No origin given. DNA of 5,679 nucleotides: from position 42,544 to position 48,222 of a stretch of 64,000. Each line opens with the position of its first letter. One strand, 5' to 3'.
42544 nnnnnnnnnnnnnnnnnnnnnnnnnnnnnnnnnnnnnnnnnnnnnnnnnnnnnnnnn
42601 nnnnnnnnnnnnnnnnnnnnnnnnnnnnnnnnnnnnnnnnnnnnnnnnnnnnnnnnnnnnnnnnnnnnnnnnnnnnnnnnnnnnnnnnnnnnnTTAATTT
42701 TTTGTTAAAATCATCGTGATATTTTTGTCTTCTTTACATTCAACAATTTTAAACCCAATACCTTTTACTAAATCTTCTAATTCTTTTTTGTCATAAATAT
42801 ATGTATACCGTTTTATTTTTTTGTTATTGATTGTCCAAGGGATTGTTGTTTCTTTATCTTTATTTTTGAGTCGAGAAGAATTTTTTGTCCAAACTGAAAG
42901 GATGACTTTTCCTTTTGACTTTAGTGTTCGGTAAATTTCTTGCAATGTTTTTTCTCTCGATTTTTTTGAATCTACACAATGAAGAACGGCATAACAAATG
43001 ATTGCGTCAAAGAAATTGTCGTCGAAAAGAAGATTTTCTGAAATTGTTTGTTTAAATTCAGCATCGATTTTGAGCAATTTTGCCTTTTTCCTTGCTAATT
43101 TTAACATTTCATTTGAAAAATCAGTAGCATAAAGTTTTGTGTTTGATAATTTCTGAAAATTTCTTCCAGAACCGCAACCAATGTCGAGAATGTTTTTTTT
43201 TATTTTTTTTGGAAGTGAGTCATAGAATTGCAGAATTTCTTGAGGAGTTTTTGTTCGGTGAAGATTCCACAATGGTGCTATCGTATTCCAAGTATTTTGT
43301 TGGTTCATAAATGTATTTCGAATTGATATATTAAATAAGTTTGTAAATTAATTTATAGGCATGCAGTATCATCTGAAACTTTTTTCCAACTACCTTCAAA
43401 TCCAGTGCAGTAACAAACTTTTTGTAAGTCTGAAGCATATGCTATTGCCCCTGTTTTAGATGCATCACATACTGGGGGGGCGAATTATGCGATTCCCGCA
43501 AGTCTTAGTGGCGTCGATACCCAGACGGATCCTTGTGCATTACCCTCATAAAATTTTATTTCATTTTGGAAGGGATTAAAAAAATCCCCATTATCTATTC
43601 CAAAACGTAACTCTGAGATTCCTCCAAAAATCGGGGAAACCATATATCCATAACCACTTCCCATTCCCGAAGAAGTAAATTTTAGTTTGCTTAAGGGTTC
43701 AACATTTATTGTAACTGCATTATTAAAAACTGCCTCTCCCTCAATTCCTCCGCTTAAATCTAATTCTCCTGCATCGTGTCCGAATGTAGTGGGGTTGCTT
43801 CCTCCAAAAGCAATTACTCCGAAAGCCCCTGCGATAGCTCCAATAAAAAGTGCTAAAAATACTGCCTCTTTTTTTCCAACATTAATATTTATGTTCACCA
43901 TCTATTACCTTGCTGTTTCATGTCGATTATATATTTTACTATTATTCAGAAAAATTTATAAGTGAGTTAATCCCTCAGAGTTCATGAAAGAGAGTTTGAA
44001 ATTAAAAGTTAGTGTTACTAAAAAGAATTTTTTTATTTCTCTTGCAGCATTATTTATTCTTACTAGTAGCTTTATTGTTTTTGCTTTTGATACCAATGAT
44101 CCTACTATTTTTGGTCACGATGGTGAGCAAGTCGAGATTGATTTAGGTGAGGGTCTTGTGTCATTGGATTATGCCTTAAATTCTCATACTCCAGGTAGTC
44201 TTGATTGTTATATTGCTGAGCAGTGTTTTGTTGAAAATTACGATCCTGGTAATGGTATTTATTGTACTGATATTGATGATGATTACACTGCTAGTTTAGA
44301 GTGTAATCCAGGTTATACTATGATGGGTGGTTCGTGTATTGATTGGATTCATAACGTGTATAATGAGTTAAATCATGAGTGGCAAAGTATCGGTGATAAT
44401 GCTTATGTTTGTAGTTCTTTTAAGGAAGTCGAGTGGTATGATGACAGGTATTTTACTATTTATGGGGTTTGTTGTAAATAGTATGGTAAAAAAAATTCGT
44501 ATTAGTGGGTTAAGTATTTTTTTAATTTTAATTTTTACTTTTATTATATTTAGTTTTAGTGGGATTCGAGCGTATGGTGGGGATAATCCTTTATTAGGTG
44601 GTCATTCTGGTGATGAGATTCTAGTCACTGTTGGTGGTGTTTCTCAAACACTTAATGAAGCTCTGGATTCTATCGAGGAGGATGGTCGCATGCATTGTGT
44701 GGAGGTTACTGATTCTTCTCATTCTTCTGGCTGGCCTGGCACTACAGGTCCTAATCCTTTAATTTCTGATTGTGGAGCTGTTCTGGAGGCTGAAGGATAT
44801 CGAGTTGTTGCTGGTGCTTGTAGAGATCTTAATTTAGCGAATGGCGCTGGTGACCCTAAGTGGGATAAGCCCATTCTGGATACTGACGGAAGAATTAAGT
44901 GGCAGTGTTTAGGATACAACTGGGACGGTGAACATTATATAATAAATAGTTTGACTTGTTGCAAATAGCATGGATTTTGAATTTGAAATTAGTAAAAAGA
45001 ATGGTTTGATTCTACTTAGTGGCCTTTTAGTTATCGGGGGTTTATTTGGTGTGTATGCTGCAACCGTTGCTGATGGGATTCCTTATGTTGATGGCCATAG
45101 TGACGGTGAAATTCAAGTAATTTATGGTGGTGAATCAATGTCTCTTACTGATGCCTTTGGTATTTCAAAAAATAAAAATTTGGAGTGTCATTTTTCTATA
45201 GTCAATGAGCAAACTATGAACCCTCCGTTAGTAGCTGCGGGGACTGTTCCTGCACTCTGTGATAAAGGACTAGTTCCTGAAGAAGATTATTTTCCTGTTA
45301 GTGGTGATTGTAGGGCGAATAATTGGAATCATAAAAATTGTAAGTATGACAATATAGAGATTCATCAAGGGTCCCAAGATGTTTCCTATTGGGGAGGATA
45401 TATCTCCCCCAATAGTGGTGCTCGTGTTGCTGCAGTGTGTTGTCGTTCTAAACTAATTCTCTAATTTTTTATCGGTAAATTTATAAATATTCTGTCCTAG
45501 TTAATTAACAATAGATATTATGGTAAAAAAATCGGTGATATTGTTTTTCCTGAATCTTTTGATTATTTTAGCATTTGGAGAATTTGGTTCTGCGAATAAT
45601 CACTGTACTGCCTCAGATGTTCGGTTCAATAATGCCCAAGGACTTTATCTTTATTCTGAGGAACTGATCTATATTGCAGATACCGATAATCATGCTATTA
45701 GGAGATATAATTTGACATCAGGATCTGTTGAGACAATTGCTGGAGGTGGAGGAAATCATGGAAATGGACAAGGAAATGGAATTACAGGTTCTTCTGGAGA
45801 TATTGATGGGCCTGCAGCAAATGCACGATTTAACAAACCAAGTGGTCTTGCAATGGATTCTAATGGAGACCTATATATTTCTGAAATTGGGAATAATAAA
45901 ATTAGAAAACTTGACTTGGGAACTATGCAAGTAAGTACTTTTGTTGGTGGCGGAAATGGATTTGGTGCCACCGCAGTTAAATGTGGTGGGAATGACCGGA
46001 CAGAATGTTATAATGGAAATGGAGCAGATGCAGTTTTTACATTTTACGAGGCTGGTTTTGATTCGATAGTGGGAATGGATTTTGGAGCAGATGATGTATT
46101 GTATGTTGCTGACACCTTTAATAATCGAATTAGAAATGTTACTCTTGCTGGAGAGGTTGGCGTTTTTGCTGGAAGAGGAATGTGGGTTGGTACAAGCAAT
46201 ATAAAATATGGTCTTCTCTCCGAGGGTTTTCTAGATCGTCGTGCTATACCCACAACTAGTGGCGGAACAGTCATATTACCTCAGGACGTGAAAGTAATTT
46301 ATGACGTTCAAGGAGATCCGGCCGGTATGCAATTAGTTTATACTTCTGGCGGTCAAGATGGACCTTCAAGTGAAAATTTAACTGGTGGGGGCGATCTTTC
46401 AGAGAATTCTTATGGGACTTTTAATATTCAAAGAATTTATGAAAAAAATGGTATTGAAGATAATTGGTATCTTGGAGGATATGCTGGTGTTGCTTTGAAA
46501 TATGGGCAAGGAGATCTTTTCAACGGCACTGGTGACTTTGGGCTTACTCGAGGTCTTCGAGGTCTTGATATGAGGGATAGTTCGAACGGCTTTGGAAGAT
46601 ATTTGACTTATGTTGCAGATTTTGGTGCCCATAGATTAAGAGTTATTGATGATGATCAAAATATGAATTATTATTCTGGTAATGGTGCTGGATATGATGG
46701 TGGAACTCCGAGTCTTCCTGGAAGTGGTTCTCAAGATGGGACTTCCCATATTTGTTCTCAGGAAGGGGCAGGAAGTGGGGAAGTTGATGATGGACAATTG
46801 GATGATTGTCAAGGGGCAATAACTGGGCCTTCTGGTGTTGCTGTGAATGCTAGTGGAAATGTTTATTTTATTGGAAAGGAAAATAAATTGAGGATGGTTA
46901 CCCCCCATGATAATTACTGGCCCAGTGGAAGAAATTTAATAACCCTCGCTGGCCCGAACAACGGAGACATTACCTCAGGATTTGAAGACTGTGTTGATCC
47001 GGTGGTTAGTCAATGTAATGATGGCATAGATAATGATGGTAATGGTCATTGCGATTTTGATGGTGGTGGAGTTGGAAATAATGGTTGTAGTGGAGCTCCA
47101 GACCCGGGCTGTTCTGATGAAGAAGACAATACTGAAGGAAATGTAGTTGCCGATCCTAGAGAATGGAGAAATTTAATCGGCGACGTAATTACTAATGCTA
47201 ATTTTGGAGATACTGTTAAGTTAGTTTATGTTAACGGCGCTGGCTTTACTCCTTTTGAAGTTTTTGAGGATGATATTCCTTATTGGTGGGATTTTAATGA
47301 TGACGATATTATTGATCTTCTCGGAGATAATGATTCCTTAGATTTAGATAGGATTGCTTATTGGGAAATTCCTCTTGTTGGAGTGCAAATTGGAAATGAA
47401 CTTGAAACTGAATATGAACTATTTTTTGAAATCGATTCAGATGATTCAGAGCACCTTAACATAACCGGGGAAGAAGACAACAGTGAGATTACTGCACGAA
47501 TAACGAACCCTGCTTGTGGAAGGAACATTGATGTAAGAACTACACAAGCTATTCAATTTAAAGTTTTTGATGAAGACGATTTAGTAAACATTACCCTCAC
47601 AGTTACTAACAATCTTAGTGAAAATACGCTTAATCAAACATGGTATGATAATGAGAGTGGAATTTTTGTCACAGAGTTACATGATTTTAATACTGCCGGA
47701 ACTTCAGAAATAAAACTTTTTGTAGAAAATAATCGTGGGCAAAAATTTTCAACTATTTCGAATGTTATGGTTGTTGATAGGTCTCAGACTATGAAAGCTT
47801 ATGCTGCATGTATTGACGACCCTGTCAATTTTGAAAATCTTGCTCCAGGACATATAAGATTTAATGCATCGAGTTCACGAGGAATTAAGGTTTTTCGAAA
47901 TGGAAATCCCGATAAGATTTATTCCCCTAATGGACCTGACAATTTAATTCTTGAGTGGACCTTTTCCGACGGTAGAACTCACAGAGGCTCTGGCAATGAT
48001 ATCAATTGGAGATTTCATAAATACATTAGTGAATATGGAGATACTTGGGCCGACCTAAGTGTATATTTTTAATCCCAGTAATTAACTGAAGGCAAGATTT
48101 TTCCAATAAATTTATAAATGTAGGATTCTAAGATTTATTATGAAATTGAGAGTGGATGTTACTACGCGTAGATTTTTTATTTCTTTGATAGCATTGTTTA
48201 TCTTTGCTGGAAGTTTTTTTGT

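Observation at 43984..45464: Defining signature of the small-protein family: conserved motif at the predicted mature N-terminus and a terminal CC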

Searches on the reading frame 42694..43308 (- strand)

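Call 14: search_protein_families(library=pfam, proteins=[window:42694-43308:-], max_evalue=0.001)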
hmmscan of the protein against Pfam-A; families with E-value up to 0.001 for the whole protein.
window:42694-43308:- (204 aa): 13 families
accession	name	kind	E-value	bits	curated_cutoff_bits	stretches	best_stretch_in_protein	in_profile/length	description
PF08241.18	Methyltransf_11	-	4.7e-21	75.7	21.2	1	41-137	1-95/95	Methyltransferase domain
PF13649.12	Methyltransf_25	-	9.7e-20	71.5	27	1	40-133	1-97/97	Methyltransferase domain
PF13847.12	Methyltransf_31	-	1.4e-16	60.9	27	1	37-164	4-133/145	Methyltransferase domain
PF13489.12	Methyltransf_23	-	1.4e-15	57.8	27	1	27-190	11-163/164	Methyltransferase domain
PF08242.18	Methyltransf_12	-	1.3e-14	55.2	30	1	41-134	1-97/98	Methyltransferase domain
PF01209.24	Ubie_methyltran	-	1.8e-11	44.3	20.1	1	34-137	45-151/233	ubiE/COQ5 methyltransferase family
PF05219.18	DREV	-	6.1e-08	32.5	26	1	34-189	92-236/265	DREV methyltransferase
PF06325.19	PrmA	-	4.8e-07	30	22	1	21-138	147-259/296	Ribosomal protein L11 methyltransferase (PrmA)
PF05175.20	MTS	-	3.2e-05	24.1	23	1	30-137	25-138/170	Methyltransferase small domain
PF02353.26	CMAS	-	0.00016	21.5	27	1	37-190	63-214/273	Mycolic acid cyclopropane synthetase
PF11968.14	Bmt2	-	0.00027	21.3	20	1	37-202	53-192/221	25S rRNA (adenine(2142)-N(1))-methyltransferase, Bmt2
PF00891.24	Methyltransf_2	-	0.00053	19.8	22.3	1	38-186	64-209/210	O-methyltransferase domain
PF01739.24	CheR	-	0.00081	19.3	27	0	97-137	134-173/195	CheR methyltransferase, SAM binding domain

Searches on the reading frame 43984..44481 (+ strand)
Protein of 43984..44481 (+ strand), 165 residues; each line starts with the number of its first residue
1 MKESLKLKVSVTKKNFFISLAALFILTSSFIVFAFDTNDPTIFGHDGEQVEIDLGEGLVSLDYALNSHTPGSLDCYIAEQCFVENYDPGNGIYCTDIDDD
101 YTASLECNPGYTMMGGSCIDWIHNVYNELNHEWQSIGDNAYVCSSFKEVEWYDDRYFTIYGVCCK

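Call 8: search_protein_families(library=pfam, proteins=[window:43984-44481:+], max_evalue=1)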
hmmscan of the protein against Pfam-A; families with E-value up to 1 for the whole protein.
window:43984-44481:+ (165 aa): 1 family
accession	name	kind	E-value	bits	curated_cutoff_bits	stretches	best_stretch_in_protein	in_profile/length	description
PF12662.13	cEGF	-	0.46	10.8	26.6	1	106-120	5-21/24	Complement Clr-like EGF-like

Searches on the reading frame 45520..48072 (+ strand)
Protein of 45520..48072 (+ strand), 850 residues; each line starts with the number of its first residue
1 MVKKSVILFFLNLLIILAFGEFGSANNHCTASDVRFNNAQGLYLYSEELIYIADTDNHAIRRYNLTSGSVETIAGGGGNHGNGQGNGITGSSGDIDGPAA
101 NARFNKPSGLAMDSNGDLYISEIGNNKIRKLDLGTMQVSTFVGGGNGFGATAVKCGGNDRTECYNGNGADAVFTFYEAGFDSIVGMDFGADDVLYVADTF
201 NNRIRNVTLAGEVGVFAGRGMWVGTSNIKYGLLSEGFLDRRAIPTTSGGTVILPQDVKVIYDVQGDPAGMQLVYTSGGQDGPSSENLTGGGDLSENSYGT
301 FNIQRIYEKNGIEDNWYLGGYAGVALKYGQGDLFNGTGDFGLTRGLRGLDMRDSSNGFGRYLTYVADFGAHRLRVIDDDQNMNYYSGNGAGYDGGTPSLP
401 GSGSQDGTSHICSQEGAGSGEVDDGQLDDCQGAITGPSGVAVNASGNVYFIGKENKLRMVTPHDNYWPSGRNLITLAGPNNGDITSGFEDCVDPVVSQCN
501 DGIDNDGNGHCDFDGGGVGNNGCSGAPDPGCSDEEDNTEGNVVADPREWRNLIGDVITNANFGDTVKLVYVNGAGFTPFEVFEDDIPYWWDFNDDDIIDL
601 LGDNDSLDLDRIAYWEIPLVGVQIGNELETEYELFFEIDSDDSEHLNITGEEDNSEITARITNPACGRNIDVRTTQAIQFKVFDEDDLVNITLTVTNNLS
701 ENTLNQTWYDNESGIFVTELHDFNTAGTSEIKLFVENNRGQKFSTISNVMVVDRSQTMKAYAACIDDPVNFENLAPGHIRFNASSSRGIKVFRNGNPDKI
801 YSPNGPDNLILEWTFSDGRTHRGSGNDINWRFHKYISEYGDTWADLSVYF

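Call 8: search_protein_families(library=pfam, proteins=[window:45520-48072:+], max_evalue=1)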
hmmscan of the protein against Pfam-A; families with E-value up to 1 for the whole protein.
window:45520-48072:+ (850 aa): 3 families
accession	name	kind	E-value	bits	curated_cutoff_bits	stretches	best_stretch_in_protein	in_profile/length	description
PF01436.27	NHL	-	3.4e-17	62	20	2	104-130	1-27/28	NHL repeat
PF25021.1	TEN_NHL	-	1.6e-13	50.8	27.1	2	34-131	258-356/357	Teneurin NHL domain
PF24684.1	Vgb_lyase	-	0.049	12.9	50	0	98-132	174-208/290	Virginiamycin B lyase family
